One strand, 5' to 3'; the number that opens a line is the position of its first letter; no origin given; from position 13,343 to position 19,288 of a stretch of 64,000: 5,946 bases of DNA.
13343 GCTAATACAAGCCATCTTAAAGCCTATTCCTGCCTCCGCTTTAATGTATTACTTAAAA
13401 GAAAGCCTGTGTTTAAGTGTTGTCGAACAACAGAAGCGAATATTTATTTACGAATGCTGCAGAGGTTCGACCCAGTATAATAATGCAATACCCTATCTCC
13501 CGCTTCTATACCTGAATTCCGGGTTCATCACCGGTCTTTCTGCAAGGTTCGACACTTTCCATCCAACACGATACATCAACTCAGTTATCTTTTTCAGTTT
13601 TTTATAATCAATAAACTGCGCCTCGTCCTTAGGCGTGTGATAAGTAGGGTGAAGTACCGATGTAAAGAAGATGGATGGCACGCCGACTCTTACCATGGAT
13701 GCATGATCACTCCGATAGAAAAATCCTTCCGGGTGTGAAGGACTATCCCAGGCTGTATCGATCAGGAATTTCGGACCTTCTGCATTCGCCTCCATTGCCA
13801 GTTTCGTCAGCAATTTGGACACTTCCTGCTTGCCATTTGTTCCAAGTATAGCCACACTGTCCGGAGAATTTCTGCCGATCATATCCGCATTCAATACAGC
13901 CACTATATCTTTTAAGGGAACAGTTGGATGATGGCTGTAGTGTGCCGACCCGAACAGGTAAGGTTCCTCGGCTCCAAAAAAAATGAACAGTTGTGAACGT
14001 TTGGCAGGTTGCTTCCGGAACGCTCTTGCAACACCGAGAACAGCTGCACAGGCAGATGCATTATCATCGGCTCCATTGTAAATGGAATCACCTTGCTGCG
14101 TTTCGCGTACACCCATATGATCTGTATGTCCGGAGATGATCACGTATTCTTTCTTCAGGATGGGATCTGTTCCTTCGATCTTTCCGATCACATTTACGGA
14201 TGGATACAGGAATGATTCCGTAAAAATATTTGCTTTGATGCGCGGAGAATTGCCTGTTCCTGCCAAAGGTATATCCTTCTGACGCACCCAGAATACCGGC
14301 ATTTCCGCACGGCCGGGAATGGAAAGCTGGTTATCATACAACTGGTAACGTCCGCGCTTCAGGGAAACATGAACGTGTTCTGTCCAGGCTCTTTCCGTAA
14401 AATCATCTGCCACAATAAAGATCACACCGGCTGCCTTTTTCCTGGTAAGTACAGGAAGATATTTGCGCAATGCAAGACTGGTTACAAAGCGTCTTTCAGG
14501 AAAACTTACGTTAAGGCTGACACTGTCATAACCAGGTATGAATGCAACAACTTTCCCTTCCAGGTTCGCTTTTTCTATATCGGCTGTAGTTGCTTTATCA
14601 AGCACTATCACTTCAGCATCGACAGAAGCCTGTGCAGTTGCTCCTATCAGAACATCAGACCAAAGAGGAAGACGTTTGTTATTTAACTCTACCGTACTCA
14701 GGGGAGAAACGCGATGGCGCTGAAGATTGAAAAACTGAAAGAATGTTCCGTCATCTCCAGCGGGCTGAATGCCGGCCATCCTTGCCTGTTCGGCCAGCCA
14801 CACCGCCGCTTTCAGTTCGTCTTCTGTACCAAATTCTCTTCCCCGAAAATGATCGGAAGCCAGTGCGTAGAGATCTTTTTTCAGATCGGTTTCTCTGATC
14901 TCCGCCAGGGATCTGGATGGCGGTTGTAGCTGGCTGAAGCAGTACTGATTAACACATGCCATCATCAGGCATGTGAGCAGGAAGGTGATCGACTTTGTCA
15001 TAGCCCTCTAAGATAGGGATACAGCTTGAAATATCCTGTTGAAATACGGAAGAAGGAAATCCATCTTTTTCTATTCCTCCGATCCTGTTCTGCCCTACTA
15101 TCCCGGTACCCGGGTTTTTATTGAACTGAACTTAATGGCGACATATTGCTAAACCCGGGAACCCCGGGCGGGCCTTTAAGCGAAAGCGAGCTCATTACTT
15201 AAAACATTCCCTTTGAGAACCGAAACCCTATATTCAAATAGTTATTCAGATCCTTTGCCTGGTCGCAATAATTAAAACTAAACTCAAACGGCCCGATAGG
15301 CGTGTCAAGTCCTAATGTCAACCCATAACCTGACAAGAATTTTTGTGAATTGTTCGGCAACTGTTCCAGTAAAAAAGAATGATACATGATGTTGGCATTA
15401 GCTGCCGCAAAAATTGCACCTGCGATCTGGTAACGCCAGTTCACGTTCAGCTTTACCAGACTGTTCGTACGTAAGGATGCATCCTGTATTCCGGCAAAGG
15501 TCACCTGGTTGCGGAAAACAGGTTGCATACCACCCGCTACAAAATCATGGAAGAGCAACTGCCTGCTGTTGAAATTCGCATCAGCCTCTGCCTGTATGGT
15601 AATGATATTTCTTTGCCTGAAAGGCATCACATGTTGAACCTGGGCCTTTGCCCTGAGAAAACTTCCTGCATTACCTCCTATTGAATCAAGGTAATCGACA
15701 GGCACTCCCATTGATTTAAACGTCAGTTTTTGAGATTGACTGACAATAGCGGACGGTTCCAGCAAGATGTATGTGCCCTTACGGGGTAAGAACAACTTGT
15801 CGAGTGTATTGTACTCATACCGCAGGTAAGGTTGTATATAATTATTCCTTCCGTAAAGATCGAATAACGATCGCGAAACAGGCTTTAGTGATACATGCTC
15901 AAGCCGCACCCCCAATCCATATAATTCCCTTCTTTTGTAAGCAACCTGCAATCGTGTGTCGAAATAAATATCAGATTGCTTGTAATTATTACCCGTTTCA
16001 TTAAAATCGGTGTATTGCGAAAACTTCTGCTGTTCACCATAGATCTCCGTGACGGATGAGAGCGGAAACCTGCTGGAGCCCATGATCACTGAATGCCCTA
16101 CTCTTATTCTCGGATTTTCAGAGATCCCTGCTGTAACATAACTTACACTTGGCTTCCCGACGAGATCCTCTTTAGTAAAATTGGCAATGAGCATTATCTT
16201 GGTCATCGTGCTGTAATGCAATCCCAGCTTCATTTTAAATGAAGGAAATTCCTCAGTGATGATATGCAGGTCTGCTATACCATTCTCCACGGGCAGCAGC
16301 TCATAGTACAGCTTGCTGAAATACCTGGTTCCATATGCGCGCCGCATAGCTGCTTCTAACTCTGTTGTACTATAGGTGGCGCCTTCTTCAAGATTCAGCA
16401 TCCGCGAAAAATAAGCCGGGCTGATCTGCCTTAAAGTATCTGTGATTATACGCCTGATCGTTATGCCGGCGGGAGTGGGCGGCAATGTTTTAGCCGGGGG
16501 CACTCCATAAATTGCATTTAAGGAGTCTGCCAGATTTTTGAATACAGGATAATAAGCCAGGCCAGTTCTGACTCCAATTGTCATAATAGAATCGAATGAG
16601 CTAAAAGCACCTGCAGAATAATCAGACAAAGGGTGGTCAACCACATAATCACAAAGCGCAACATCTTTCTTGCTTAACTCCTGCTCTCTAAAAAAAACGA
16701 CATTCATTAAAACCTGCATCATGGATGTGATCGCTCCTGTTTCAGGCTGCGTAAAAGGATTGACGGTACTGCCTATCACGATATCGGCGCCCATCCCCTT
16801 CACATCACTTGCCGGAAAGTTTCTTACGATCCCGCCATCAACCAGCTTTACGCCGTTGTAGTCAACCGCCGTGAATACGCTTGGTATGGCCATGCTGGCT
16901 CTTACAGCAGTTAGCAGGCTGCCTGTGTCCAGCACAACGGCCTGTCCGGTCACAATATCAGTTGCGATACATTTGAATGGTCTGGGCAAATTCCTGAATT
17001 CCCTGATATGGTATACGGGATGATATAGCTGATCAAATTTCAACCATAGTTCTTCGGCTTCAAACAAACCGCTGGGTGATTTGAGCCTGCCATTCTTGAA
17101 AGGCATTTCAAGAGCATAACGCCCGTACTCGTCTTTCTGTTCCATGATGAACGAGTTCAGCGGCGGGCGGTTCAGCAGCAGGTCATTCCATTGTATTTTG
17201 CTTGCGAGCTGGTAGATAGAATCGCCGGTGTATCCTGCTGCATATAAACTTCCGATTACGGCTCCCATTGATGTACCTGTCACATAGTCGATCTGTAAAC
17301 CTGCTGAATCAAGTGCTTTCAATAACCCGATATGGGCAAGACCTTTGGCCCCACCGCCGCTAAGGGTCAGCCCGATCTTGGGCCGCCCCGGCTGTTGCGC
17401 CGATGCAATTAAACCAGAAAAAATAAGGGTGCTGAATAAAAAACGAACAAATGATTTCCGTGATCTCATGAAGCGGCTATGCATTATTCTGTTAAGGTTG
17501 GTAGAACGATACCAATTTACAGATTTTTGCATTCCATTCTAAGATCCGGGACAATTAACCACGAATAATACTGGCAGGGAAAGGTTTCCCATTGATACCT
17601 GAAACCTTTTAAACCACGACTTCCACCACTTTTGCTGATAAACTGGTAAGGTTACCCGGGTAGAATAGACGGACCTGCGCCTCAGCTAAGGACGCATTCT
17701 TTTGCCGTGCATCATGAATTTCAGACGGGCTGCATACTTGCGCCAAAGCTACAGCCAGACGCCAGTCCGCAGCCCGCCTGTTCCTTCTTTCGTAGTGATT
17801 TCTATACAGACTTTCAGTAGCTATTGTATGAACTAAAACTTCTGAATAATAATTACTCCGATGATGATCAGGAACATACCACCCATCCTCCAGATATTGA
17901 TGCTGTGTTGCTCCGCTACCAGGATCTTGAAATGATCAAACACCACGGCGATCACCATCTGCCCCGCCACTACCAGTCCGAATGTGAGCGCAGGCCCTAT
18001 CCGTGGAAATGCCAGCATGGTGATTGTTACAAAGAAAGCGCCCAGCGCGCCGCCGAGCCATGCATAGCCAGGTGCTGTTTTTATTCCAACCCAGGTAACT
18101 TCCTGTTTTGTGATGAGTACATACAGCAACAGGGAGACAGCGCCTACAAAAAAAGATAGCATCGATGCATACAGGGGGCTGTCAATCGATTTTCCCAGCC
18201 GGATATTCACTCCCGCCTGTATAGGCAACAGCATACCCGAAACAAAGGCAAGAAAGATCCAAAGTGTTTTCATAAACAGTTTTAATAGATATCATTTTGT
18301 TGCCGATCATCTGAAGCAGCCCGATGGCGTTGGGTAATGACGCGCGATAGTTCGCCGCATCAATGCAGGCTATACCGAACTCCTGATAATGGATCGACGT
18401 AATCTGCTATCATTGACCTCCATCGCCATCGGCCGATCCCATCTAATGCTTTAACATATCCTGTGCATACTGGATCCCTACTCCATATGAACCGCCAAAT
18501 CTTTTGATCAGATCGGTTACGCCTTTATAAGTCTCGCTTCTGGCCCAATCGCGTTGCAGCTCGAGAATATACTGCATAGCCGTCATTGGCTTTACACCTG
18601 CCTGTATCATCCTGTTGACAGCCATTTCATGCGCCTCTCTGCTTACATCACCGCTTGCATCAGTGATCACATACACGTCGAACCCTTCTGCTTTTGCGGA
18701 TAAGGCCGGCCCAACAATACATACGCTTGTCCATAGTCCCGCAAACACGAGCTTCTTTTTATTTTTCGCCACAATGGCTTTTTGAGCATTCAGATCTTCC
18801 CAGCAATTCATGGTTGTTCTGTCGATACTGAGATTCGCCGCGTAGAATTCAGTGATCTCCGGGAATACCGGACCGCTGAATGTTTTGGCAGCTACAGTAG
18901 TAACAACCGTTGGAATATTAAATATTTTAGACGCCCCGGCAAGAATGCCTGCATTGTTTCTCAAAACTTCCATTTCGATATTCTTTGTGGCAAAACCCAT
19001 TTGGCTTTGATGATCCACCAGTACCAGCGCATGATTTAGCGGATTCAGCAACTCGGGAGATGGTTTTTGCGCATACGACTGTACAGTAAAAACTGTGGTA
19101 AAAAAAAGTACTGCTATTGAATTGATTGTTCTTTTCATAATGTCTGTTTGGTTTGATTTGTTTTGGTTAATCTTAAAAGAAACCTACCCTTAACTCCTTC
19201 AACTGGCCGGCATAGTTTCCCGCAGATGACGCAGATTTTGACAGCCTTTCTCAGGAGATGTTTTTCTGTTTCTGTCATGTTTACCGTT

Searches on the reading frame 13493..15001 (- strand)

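Call 4: search_protein_families(library=pfam, proteins=[window:13493-15001:-], max_evalue=0.01)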
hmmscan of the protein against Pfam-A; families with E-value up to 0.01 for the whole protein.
window:13493-15001:- (502 aa): 2 families
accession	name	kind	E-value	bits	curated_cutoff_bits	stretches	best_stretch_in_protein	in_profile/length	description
PF04389.22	Peptidase_M28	-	1.2e-41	143.1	21.3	1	270-477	1-190/193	Peptidase family M28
PF01546.33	Peptidase_M20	-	0.0077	16.6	24.6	0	310-357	32-81/206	Peptidase family M20/M25/M40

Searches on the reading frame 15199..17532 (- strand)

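Call 4: search_protein_families(library=pfam, proteins=[window:15199-17532:-], max_evalue=0.01)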
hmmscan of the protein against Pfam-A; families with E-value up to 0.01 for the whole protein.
window:15199-17532:- (777 aa): 3 families
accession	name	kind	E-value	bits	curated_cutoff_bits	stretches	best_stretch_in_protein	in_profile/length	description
PF01734.28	Patatin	-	4.4e-31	109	27.7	1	55-243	1-189/191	Patatin-like phospholipase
PF19143.6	Omp85_2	-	6.2e-25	88.7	23.1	1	426-772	8-351/351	OMP85 superfamily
PF01103.29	Omp85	-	3.5e-10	40.3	24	1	508-772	48-319/325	Omp85 superfamily domain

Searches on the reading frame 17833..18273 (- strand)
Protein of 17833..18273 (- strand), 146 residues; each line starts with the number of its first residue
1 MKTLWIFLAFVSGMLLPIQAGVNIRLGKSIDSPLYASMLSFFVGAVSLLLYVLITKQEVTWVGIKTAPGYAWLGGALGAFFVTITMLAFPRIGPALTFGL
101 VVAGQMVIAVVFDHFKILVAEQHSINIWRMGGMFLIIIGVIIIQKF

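Call 4: search_protein_families(library=pfam, proteins=[window:17833-18273:-], max_evalue=0.01)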
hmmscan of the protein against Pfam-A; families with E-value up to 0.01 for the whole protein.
window:17833-18273:- (146 aa): 1 family
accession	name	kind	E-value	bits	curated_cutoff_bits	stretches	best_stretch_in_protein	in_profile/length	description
PF04657.19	DMT_YdcZ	-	6.5e-40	137.1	24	1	4-142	1-140/140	Putative inner membrane exporter, YdcZ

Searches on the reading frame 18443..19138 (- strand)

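Call 4: search_protein_families(library=pfam, proteins=[window:18443-19138:-], max_evalue=0.01)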
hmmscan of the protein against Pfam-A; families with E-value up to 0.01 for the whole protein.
window:18443-19138:- (231 aa): 1 family
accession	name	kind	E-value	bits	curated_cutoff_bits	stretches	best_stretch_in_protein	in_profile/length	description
PF00857.26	Isochorismatase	-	1.3e-23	84.4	27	1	37-187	2-173/175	Isochorismatase domain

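Call 10: search_protein_families(library=ncbifam, proteins=[window:18443-19138:-], max_evalue=0.001)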
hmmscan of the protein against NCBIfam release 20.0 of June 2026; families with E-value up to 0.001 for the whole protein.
window:18443-19138:- (231 aa): 2 families
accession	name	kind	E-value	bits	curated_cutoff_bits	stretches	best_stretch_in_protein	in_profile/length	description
NF041461.1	C_hydro_YcaC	equivalog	9e-39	133.1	310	1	35-213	9-186/201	isochorismate family cysteine hydrolase YcaC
NF050097.1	BiurAmidohydBiuH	equivalog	2.6e-05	23.8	370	1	104-183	128-208/221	biuret amidohydrolase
